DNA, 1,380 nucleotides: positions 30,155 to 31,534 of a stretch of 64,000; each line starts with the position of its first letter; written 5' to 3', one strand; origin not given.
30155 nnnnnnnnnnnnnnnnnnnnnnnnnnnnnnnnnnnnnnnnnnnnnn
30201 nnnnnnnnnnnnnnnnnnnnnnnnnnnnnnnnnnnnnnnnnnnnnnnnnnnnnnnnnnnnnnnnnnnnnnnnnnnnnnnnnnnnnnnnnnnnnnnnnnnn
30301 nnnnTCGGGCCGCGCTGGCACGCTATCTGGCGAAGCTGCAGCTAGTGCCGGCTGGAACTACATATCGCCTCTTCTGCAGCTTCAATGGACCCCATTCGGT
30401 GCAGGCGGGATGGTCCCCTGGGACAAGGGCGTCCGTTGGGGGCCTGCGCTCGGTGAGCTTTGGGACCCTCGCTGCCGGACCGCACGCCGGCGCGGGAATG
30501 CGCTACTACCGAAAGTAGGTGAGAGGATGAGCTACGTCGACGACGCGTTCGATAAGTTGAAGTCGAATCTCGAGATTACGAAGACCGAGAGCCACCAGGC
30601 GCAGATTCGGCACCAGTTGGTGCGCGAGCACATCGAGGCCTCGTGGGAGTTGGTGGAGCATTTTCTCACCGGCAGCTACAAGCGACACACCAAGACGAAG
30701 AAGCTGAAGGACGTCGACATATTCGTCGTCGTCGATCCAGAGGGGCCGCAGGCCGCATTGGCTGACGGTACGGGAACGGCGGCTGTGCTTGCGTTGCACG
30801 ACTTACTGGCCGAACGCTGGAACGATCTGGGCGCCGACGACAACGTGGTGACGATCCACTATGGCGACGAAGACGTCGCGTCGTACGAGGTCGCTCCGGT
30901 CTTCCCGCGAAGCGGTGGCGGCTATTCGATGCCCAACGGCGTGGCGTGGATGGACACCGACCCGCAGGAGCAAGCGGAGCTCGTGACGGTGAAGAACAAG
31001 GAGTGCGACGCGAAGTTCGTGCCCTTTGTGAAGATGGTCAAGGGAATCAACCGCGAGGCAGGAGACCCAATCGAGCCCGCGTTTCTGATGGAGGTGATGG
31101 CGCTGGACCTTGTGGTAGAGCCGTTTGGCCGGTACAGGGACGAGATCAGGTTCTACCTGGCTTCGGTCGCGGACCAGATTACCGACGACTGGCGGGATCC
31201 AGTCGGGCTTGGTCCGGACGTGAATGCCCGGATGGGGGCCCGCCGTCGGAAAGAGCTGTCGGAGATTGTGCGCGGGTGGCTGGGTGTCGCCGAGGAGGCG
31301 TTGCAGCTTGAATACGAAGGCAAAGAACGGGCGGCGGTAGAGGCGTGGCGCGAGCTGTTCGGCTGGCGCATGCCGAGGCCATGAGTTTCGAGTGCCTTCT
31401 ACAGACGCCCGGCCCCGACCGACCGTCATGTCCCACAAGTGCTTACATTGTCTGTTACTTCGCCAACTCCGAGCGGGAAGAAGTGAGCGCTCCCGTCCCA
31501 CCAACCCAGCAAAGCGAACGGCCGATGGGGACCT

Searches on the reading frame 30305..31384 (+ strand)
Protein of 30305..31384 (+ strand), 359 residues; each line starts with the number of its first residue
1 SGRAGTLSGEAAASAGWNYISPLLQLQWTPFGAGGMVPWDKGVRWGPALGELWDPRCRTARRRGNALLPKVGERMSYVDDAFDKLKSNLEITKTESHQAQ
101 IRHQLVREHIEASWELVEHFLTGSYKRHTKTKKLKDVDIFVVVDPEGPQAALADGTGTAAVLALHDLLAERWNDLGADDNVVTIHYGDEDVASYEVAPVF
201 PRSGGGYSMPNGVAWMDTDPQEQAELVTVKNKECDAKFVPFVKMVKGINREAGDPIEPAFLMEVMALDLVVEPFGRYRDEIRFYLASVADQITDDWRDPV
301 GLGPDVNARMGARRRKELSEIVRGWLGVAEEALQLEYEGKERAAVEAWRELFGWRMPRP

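Call 19: search_protein_families(library=pfam, proteins=[window:30305-31384:+], max_evalue=0.001)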
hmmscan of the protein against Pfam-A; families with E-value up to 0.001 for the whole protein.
window:30305-31384:+ (359 aa): 2 families
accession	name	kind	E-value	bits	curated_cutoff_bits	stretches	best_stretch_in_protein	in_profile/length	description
PF18144.7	SMODS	-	4.6e-13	50.2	26.5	1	78-231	3-164/164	Second Messenger Oligonucleotide or Dinucleotide Synthetase domain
PF01909.29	NTP_transf_2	-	0.00018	22.2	21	1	108-148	6-45/93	Nucleotidyltransferase domain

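Call 22: search_protein_families(library=padloc, proteins=[window:30305-31384:+], max_evalue=0.001)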
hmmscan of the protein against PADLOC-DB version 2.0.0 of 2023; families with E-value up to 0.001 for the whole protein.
window:30305-31384:+ (359 aa): 25 families
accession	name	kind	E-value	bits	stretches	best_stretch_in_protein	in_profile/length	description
PDLC00809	Cyclase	-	3.1e-89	297.5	1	75-358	1-294/295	oligonucleotide-cyclase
PDLC00823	Cyclase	-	6.6e-53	178.2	1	78-357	5-282/285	oligonucleotide-cyclase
PDLC00802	Cyclase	-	7e-24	82.6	2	207-357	176-329/332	oligonucleotide-cyclase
PDLC00818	Cyclase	-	7.6e-24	82.8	2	197-359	137-295/322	oligonucleotide-cyclase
PDLC00776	Cyclase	-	1.9e-21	74.7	1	77-357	4-284/287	oligonucleotide-cyclase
PDLC00786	Cyclase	-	3.8e-21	73.8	1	78-357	3-292/293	oligonucleotide-cyclase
PDLC00810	Cyclase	-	4.8e-21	73.6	1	75-353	1-293/335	oligonucleotide-cyclase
PDLC00822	Cyclase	-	8.6e-19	66.1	2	79-146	4-79/375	oligonucleotide-cyclase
PDLC00814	Cyclase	-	1.5e-18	65.2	1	77-284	4-217/295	oligonucleotide-cyclase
PDLC00820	Cyclase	-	2.2e-18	64.6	1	117-357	45-276/324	oligonucleotide-cyclase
PDLC00805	Cyclase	-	3.7e-17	60.8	1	77-353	24-310/314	oligonucleotide-cyclase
PDLC00819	Cyclase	-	2.2e-16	58.2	1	265-357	1-94/96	oligonucleotide-cyclase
PDLC00796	Cyclase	-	3.4e-16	57.6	1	79-266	4-196/432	oligonucleotide-cyclase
PDLC00773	Cyclase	-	8e-16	56.5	1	82-358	7-296/334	oligonucleotide-cyclase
PDLC00792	Cyclase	-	9.4e-14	49.4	1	79-251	4-183/236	oligonucleotide-cyclase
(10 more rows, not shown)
